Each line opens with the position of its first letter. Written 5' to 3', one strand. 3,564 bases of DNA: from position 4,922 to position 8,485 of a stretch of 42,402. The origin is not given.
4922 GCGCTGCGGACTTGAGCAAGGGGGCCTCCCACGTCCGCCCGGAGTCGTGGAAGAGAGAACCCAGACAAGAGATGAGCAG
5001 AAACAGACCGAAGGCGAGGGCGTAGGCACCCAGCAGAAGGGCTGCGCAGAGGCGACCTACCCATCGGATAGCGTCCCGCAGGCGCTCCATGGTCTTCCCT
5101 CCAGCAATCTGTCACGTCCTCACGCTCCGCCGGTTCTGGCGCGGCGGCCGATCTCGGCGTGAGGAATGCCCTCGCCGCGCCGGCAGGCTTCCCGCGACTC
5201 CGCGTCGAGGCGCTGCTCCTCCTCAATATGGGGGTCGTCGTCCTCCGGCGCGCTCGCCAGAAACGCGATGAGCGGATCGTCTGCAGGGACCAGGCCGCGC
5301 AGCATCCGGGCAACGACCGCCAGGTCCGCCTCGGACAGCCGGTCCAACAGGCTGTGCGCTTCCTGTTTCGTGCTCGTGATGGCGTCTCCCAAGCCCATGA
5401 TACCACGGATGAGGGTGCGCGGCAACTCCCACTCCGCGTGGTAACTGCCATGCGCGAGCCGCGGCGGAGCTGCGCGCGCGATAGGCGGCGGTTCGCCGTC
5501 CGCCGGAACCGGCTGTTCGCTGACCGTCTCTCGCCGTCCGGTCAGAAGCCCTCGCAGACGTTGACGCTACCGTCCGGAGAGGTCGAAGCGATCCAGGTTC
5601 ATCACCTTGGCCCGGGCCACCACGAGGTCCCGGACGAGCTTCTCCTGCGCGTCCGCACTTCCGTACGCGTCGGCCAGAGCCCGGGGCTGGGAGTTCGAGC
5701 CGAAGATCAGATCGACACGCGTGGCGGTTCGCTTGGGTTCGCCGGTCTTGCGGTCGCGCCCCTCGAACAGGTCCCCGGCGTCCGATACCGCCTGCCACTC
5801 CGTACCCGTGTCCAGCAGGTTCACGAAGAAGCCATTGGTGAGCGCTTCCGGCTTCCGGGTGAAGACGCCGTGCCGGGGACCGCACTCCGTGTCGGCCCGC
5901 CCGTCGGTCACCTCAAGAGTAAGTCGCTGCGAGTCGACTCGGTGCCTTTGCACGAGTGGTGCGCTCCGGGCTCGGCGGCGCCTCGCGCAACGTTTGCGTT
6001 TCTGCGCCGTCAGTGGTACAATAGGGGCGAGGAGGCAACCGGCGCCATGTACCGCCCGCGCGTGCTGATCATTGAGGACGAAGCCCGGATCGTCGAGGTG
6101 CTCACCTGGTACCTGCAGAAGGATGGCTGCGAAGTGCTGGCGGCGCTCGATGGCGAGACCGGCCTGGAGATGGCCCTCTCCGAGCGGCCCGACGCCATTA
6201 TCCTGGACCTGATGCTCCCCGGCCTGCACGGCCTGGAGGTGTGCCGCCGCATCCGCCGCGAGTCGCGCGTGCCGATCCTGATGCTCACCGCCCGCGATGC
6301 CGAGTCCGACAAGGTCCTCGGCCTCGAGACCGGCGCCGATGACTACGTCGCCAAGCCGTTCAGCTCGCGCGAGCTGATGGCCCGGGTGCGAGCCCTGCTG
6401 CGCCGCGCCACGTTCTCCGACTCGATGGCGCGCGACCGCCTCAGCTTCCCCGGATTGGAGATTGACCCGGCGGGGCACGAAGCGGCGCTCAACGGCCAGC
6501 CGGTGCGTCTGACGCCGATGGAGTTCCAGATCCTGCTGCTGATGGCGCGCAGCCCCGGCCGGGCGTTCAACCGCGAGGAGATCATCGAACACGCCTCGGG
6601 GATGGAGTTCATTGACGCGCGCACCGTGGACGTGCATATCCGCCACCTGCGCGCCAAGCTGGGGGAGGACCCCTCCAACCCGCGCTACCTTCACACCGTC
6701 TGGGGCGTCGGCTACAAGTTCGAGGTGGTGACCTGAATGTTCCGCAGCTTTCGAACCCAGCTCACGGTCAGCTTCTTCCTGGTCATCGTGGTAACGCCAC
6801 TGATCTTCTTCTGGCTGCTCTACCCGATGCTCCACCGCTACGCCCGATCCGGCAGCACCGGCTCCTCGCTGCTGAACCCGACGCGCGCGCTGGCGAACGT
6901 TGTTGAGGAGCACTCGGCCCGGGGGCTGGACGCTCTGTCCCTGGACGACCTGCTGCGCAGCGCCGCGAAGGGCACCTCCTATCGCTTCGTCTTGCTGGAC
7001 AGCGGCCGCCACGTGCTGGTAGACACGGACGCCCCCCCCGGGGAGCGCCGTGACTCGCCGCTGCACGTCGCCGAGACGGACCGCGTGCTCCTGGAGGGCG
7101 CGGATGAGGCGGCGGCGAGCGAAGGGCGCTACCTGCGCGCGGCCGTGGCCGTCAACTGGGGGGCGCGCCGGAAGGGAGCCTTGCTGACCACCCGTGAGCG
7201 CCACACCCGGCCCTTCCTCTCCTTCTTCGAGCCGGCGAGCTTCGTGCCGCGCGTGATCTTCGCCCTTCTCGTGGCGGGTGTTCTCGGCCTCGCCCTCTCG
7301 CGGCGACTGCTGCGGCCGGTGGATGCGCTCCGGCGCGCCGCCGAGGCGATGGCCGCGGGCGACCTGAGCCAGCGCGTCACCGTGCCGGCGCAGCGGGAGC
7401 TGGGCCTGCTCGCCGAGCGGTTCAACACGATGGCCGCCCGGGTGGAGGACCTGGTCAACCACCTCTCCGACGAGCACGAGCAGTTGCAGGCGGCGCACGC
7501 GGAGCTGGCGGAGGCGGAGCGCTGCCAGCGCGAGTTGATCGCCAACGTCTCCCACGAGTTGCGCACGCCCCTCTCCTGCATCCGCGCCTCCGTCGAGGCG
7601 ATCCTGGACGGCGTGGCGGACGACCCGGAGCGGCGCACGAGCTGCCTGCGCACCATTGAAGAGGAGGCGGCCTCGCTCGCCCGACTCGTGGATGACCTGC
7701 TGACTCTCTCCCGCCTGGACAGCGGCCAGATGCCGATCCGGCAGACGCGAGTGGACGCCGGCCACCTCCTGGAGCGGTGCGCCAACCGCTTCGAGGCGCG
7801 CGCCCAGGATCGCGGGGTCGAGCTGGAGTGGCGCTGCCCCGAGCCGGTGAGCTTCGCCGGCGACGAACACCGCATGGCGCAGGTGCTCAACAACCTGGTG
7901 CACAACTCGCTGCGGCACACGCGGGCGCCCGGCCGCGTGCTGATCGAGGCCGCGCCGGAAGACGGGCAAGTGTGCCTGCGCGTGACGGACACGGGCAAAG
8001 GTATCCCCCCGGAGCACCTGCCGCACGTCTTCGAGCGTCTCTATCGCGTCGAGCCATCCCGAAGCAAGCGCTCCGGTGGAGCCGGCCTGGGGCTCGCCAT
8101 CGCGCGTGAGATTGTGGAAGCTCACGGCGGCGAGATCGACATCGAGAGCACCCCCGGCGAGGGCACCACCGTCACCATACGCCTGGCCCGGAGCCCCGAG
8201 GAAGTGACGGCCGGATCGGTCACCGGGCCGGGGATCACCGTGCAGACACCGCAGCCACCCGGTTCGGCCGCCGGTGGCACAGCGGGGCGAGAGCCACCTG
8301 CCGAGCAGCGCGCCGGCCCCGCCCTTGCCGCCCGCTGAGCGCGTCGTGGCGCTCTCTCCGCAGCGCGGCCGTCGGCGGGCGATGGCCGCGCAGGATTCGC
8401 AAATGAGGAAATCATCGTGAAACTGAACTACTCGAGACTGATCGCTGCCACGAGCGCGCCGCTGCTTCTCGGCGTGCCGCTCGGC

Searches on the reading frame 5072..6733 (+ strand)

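Call 84: search_protein_families(library=pfam, proteins=[window:5072-6733:+], max_evalue=0.00001)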
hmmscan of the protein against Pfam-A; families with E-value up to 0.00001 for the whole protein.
window:5072-6733:+ (554 aa): 2 families
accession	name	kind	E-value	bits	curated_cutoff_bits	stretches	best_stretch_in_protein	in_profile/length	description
PF00072.30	Response_reg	-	4.9e-29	101.2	30.2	1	331-440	1-111/111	Response regulator receiver domain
PF00486.34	Trans_reg_C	-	1.3e-25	89.7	26.2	1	475-550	1-77/77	Transcriptional regulatory protein, C terminal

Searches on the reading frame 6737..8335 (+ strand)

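Call 84: search_protein_families(library=pfam, proteins=[window:6737-8335:+], max_evalue=0.00001)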
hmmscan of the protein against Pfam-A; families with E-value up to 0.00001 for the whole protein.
window:6737-8335:+ (533 aa): 4 families
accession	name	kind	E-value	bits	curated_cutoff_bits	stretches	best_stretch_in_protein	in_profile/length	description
PF02518.31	HATPase_c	-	9.3e-33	113.4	26.4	1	375-484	1-108/111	Histidine kinase-, DNA gyrase B-, and HSP90-like ATPase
PF00512.31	HisKA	-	6.1e-18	65.1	26.9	1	264-330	2-66/66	His Kinase A (phospho-acceptor) domain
PF00672.30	HAMP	-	1.5e-15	57.7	25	1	187-237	2-52/53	HAMP domain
PF13581.12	HATPase_c_2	-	2e-06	28.3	27.4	1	384-482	36-126/127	Histidine kinase-like ATPase domain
